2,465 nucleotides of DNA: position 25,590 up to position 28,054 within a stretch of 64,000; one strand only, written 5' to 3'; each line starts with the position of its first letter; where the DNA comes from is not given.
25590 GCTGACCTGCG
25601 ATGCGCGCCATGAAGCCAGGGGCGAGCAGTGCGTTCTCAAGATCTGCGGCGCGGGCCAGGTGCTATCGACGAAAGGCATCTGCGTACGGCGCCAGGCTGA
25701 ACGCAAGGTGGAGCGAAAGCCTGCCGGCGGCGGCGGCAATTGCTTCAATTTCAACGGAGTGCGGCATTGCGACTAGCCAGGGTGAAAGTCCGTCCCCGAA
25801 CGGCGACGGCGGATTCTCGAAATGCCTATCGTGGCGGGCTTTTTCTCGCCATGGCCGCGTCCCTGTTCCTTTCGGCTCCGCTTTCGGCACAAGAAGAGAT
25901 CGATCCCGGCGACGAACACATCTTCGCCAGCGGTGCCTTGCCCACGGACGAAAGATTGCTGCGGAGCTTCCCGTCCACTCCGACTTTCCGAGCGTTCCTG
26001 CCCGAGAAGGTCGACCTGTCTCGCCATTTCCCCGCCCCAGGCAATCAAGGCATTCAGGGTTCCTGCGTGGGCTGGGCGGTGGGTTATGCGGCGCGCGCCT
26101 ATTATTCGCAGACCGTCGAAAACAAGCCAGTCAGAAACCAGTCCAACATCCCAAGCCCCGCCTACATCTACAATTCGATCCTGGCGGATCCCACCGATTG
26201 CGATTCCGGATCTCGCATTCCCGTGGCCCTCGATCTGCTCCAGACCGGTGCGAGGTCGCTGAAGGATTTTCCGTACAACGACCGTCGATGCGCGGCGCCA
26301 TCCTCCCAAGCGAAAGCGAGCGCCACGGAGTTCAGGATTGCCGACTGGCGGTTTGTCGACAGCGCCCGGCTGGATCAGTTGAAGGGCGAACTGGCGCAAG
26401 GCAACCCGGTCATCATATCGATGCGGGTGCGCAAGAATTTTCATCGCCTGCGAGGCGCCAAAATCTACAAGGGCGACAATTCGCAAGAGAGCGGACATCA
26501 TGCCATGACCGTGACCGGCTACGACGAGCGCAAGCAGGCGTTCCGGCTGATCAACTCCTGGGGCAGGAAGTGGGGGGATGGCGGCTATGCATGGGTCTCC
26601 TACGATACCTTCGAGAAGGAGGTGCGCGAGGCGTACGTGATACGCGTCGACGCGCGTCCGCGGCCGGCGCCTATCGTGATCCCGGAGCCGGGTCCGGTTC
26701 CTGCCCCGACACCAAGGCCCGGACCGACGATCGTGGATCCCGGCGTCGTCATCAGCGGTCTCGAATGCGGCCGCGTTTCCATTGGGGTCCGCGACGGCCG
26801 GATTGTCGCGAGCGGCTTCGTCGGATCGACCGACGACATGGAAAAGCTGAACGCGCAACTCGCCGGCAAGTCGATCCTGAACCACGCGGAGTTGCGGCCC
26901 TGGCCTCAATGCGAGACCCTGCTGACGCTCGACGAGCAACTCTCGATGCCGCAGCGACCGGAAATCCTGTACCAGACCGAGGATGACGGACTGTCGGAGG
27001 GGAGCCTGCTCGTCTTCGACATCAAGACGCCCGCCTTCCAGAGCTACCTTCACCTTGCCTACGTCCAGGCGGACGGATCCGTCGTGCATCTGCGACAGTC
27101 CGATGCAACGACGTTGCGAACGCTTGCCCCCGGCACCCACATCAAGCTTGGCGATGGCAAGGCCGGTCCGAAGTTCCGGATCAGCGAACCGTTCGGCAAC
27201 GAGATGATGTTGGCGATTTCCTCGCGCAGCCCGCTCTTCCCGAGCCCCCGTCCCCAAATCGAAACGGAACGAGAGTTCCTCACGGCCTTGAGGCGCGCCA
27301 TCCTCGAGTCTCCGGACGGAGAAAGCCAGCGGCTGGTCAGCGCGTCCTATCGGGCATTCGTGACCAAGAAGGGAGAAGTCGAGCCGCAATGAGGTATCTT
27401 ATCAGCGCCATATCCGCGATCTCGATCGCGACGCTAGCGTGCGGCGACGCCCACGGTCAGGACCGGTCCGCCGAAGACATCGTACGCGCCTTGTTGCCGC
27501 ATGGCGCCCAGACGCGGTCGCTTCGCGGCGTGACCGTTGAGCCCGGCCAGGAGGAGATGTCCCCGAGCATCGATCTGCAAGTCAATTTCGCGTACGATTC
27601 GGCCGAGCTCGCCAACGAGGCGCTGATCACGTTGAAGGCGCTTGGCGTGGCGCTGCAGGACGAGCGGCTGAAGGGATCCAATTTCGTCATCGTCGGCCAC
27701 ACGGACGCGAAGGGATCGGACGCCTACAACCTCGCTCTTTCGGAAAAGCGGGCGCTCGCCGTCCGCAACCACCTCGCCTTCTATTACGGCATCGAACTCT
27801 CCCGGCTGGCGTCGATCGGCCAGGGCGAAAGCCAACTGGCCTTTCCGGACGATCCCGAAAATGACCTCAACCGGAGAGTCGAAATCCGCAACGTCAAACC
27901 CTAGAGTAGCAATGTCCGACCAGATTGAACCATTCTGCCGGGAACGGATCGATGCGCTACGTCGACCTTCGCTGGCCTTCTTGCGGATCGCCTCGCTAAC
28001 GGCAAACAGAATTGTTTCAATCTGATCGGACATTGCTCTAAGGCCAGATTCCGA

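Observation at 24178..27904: Extracytoplasmic two-protease module: PG-binding caspase-like protein, papain-like protease fused to DUF4384, and an OmpA-like anchor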

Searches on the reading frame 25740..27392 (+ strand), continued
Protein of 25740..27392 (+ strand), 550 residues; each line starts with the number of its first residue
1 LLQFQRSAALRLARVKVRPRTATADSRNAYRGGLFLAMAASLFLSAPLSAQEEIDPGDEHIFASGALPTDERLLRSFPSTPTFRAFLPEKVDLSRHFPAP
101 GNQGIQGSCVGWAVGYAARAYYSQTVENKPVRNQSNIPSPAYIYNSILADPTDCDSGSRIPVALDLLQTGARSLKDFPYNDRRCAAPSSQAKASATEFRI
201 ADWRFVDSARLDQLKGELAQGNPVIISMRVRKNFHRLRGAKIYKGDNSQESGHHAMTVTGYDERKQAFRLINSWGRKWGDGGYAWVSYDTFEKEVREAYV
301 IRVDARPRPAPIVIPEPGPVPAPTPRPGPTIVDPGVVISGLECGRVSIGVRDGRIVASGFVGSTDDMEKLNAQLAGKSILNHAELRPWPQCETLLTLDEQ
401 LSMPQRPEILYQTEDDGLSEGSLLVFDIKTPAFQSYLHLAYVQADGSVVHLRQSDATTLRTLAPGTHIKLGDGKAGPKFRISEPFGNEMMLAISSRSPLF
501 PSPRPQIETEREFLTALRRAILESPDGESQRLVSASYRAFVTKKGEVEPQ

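Call 77: search_protein_families(library=pfam, proteins=[L061:6842-8650:+, L061:8647-13599:+, L037:8764-9486:+, L014:8551-9480:-, L025:8614-9021:+, L020:2425-5061:-, L019:8667-10463:+], max_evalue=0.001)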
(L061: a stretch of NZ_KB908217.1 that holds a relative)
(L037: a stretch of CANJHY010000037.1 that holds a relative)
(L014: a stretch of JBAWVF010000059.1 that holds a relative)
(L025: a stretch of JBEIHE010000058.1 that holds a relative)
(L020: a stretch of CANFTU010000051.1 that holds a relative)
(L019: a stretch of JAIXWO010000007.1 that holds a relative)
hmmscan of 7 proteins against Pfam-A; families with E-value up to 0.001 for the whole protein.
L061:6842-8650:+ (602 aa): 2 families
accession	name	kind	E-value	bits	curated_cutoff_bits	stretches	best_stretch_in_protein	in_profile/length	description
PF00112.29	Peptidase_C1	-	3.1e-12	47.5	20.7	1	97-298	19-206/220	Papain family cysteine protease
PF14326.11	DUF4384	-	2.1e-07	31.4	27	1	354-431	4-81/81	Domain of unknown function (DUF4384)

L061:8647-13599:+ (1650 aa): 16 families
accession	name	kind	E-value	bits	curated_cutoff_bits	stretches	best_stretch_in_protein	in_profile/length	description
PF25174.1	Beta-prop_THOC3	-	3.2e-22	79.3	305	1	632-836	71-268/272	THOC3 beta-propeller domain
PF00691.25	OmpA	-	1.3e-21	77.2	27.2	1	493-590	2-98/98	OmpA family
PF00656.27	Peptidase_C14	-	2.9e-19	70.1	21.4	1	1408-1637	7-225/233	Caspase domain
PF24814.1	WD40_Prp19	-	1.4e-11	44.5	320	1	827-975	96-247/281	Prp19 WD40 domain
PF24817.1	WD40_WDHD1_1st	-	1.7e-11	44.3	109.9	1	652-720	227-289/291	WDHD1 first WD40 domain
PF13428.12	TPR_14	-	1.2e-06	29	23.5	0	378-411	3-36/44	Tetratricopeptide repeat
PF07719.23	TPR_2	-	4.1e-06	27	27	0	128-155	2-29/34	Tetratricopeptide repeat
PF25173.1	Beta-prop_WDR3_1st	-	1.7e-05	25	154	0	679-734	11-67/184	WDR3 first beta-propeller domain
PF24807.1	WD40_CDC20-Fz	-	3.3e-05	23.8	200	0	630-730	73-169/292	CDC20/Fizzy WD40 domain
PF23414.1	Beta-prop_EML_2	-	6e-05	23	90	0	631-732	21-117/266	Echinoderm microtubule-associated protein second beta-propeller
PF14559.12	TPR_19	-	0.00056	20.6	25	0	389-441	4-54/68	Tetratricopeptide repeat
PF13414.12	TPR_11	-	0.00066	19.8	26.8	0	113-138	14-39/42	TPR repeat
PF20308.4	TPR-S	-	0.00068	20.6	27.6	0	214-301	3-88/102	Tetratricopeptide Repeats-Sensor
PF13424.12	TPR_12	-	0.00069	20.2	30.1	0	128-156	46-74/77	Tetratricopeptide repeat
PF13176.12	TPR_7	-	0.00089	19.6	27.9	0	383-410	6-35/36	Tetratricopeptide repeat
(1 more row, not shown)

L037:8764-9486:+ (240 aa): 1 family
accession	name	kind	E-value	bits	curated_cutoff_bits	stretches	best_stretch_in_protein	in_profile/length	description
PF00691.25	OmpA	-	1.1e-05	26.1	27.2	1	86-129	2-45/98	OmpA family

L014:8551-9480:- (309 aa): 1 family
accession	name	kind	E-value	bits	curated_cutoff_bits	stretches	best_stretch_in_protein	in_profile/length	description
PF00557.29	Peptidase_M24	-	2.1e-51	175.1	23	1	59-288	1-208/208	Metallopeptidase family M24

L025:8614-9021:+ (135 aa): 0 families

L020:2425-5061:- (878 aa): 2 families
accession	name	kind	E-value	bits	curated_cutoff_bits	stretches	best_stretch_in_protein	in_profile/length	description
PF02687.27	FtsX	-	2.4e-20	73.2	25.5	2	308-426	2-120/120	FtsX-like permease C-terminal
PF12704.14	MacB_PCD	-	3.5e-07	31.1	27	1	54-236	3-176/207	MacB-like periplasmic core domain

L019:8667-10463:+ (598 aa): 1 family
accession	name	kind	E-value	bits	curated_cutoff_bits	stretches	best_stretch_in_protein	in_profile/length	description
PF10686.14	YAcAr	-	1.9e-05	24.8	28.2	1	34-101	2-61/66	YspA, cpYpsA-related SLOG family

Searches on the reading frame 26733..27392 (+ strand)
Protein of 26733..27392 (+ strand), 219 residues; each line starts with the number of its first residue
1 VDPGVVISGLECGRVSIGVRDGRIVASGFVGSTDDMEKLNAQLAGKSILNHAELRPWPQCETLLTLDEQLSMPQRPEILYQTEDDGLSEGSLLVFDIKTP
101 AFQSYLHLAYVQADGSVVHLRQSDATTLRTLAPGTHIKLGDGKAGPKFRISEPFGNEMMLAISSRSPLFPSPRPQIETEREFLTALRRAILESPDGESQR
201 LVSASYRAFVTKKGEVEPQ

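Call 44: predict_structure(alignment_id=A2)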
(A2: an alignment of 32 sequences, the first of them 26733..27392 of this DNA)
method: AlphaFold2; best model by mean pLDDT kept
length: 219 residues; sequences in the alignment: 32
mean_pLDDT: 89.1   pTM: 0.84
mean pLDDT of the five models: 89.1, 88.2, 87.1, 84.7, 84.8
residues with pLDDT >= 90: 158; 70-90: 41; 50-70: 15; < 50: 5
segments of 3 or more residues with pLDDT < 50: 216-219
pLDDT, mean of each block of 10 residues (from residue 1): 77 94 95 97 95 94 95 94 77 93 95 95 76 94 82 94 92 94 94 74 94 63
secondary structure, 60 per line:
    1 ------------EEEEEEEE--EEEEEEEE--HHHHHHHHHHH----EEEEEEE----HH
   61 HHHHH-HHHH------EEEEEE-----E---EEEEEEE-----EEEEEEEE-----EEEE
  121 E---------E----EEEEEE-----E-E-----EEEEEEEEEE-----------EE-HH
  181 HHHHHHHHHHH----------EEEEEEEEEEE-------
elements in order: E13-20 E23-30 H33-43 E48-54 H59-65 H67-70 E77-82 E92-98 E104-111 E117-121 E136-141 E155-164 H179-191 E202-212

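Call 47: fold_search(model_id=the predicted structure, library=pdb)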
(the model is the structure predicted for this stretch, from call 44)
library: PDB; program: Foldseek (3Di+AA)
matches with E <= 10: 1056; with E <= 0.001: 0
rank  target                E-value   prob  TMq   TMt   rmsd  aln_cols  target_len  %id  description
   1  5gni_B                1.6e-02  0.98  0.29  0.31   4.5       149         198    5  The crystal structure of PECAM-1 IgL1-2 trans-homophilic dimer (released 2016-12-21)
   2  3b2d_C                2.6e-02  0.38  0.22  0.30  11.8       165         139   15  Crystal structure of human RP105/MD-1 complex (released 2011-11-09)
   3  1qrk_B                3.6e-02  0.60  0.25  0.10  10.7       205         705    9  HUMAN FACTOR XIII WITH STRONTIUM BOUND IN THE ION SITE (released 1999-07-02)
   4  7p4l_C                3.6e-02  0.44  0.18  0.11   8.8       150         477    5  Crystal structure of the trimeric ectodomain of archaeal Fusexin1 (Fsx1) (released 2022-07-13)
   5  1wkp_B                3.8e-02  0.47  0.27  0.32   7.4       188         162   11  Flowering locus t (ft) from arabidopsis thaliana (released 2005-06-28)
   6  7p4l_A                4.1e-02  0.41  0.18  0.11   9.3       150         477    4  Crystal structure of the trimeric ectodomain of archaeal Fusexin1 (Fsx1) (released 2022-07-13)
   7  4u48                  4.3e-02  0.80  0.27  0.05   6.6       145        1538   17  Crystal structure of Salmonella alpha-2-macroglobulin (released 2014-09-17)
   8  5gni_A                4.6e-02  0.98  0.32  0.35   6.7       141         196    4  The crystal structure of PECAM-1 IgL1-2 trans-homophilic dimer (released 2016-12-21)
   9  7bam_A                4.6e-02  0.23  0.24  0.04  13.2       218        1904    9  human Teneurin4 WT C2 (released 2021-12-01)
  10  8ro0_B                5.4e-02  0.47  0.27  0.04  14.3       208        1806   10  Structure of the C. elegans Intron Lariat Spliceosome primed for disassembly (ILS') (released 2024-08-07)
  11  9mh8_D                5.4e-02  0.28  0.21  0.16  14.7       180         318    7  CryoEM structure of G protein-gated inwardly rectifying potassium channel GIRK2 R92F (State 2) (released 2025-12-10)
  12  8cem_E                5.7e-02  0.96  0.33  0.13   4.8       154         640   12  Structure of bovine native C3, re-refinement (released 2023-04-05)
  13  4u4j                  6.4e-02  0.77  0.29  0.06   6.3       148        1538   16  Crystal structure of Salmonella alpha-2-macroglobulin mutant Y1175G (released 2014-09-17)
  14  1tza_B                7.2e-02  0.60  0.25  0.38   8.8       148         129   11  X-ray structure of Northeast Structural Genomics Consortium target SoR45 (released 2004-07-27)
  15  3isy                  7.2e-02  0.33  0.20  0.32  11.1       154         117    6  Crystal structure of an intracellular proteinase inhibitor (ipi, bsu11130) from bacillus subtilis at 2.61 A resolution (released 2009-09-15)
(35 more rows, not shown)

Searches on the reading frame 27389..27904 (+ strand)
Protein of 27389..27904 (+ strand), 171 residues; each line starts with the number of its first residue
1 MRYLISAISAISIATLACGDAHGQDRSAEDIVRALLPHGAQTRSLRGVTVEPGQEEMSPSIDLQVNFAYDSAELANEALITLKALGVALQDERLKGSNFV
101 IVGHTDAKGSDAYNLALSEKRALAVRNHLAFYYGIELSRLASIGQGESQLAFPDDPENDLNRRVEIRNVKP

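Call 3: search_protein_families(library=pfam, proteins=[window:27389-27904:+], max_evalue=0.01)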
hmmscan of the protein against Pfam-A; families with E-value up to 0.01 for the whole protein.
window:27389-27904:+ (171 aa): 1 family
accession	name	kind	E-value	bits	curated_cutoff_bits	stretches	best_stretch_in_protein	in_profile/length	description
PF00691.25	OmpA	-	1.1e-15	58.1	27.2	1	67-161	2-95/98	OmpA family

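Call 21: search_protein_families(library=padloc, proteins=[window:27389-27904:+], max_evalue=0.01)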
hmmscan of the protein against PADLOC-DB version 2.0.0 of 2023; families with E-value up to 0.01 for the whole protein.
window:27389-27904:+ (171 aa): 4 families
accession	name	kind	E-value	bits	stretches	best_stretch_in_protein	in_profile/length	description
PDLC00609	ZorB1|ZorB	-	8.1e-09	33.3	1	61-166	91-212/232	MotB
PDLC00612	ZorB1|ZorB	-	0.00011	19.9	1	101-125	189-213/293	MotB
PDLC00651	ZorB3|ZorB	-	0.0003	18.3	1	61-169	87-203/215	MotB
PDLC00611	ZorB1|ZorB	-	0.0017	16.1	1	23-125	56-162/240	MotB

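Call 22: search_protein_families(library=ncbifam, proteins=[window:27389-27904:+], max_evalue=0.01)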
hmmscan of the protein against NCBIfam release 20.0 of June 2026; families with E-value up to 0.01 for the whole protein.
window:27389-27904:+ (171 aa): 29 families (the best 25 are shown)
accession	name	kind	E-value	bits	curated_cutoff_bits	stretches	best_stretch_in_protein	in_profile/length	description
NF053611.1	YiaD_Gzip_OmpA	equivalog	1.8e-21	76.8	175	1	44-166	83-204/206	YiaD family glycine zipper/OmpA-like lipoprotein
NF053612.1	anchor_PA1041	equivalog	6.7e-19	68.8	250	1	61-167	128-234/236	PA1041 family peptidoglycan-binding anchor lipoprotein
TIGR02802.1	Pal_lipo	equivalog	1.6e-13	50.6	125.35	1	65-166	2-102/104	peptidoglycan-associated lipoprotein Pal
NF033763.1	exchanger_TraB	exception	2.3e-13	49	700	1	64-167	393-496/522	outer membrane exchange protein TraB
NF053613.1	OMP_toxin_LptF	equivalog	9.4e-13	48.4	400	1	64-166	142-243/256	lipotoxin F family OmpA-related lipoprotein LptF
NF053585.1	OMP_LP_YfiB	equivalog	1.7e-12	47.5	128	1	43-165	36-157/163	outer membrane lipoprotein YfiB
NF045787.1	OmpABordt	equivalog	1.1e-11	44.7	200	1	64-167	86-188/194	outer membrane protein OmpA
NF008071.1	PRK10808.1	equivalog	6.8e-11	42.1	277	1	60-151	228-318/358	porin OmpA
NF052230.1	T9SS_PorE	exception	2.2e-09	36.2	600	1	65-149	517-598/648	PorE family type IX secretion system protein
NF053607.1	CHU_0125_OmpA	equivalog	8.5e-09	34.5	620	1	66-166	534-634/639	CHU_0125 family OmpA-like outer membrane integrity protein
TIGR03350.1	type_VI_ompA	equivalog_domain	1.5e-08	34.7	139.8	1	54-167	21-136/137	type VI secretion system protein TssL, long form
NF007804.1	PRK10510.1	equivalog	1.6e-08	34.2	307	1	47-166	96-214/219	OmpA family lipoprotein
NF006508.0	PRK08944.1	subfamily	9e-08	31.7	259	1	60-166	176-285/304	MotB family protein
TIGR03789.1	pdsO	hypoth_equivalog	9.6e-08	32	152.2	1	52-166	128-241/243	sortase-associated OmpA-like protein PdsO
NF004651.0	PRK05996.1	equivalog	1.8e-06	27.7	342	1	39-166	287-417/424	MotB family protein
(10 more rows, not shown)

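Call 42: find_encoding_contigs(protein=window:27389-27904:+, flank=10000, max_places=4)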
Protein window:27389-27904:+ (171 aa): 1 contig read that carries it; 1 place shown.
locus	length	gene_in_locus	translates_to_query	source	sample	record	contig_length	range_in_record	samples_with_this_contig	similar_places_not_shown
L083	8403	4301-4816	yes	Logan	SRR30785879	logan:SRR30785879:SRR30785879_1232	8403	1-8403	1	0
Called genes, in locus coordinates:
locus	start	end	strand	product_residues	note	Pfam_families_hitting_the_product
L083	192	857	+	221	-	-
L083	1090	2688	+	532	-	PF00656:Peptidase_C14, PF01471:PG_binding_1 (faint)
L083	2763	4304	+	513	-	PF00112:Peptidase_C1, PF13529:Peptidase_C39_2 (weak), PF14326:DUF4384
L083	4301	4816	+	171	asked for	PF00691:OmpA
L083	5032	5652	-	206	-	-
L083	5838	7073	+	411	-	-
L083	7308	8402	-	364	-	?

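Call 43: list_cluster_members(proteins=[window:27389-27904:+, window:24178-25776:+, window:25851-27392:+, window:31770-32984:-, window:30396-31592:-, window:23238-23945:+])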
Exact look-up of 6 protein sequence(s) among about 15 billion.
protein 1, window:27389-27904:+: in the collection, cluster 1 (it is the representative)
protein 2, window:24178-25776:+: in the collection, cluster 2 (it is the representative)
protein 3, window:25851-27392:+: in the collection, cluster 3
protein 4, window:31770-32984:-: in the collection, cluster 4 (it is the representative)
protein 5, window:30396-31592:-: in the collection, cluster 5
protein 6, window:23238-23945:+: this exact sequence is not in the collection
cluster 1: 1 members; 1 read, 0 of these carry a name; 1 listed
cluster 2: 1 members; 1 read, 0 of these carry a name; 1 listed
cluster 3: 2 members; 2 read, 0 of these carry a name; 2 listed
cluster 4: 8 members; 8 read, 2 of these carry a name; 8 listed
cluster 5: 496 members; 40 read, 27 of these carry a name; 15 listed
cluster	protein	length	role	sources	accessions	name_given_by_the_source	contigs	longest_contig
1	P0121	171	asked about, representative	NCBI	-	-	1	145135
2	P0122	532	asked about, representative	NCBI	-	-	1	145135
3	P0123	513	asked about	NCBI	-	-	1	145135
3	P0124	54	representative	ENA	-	-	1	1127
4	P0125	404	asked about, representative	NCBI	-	-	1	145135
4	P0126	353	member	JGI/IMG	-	glucans biosynthesis protein C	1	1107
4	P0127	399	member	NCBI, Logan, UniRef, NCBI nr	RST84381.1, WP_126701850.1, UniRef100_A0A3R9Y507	acyltransferase [Aquibium carbonis] | Acyltransferase n=1 Tax=Aquibium carbonis TaxID=2495581 RepID=A0A3R9Y507_9HYPH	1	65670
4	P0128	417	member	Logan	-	-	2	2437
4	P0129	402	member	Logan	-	-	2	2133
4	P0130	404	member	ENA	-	-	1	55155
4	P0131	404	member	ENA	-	-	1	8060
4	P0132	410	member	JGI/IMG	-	-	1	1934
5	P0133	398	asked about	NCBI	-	-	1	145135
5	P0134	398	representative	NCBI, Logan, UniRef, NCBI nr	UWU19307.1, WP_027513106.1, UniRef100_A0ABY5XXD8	IS256 family transposase (plasmid) [Rhizobium sullae] | Mutator family transposase n=1 Tax=Rhizobium sullae TaxID=50338 RepID=A0ABY5XXD8_RHISU | IS256 family transposase [Rhizobium sullae]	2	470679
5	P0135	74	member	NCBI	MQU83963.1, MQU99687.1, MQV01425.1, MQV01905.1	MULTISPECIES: transposase, partial [Sinorhizobium]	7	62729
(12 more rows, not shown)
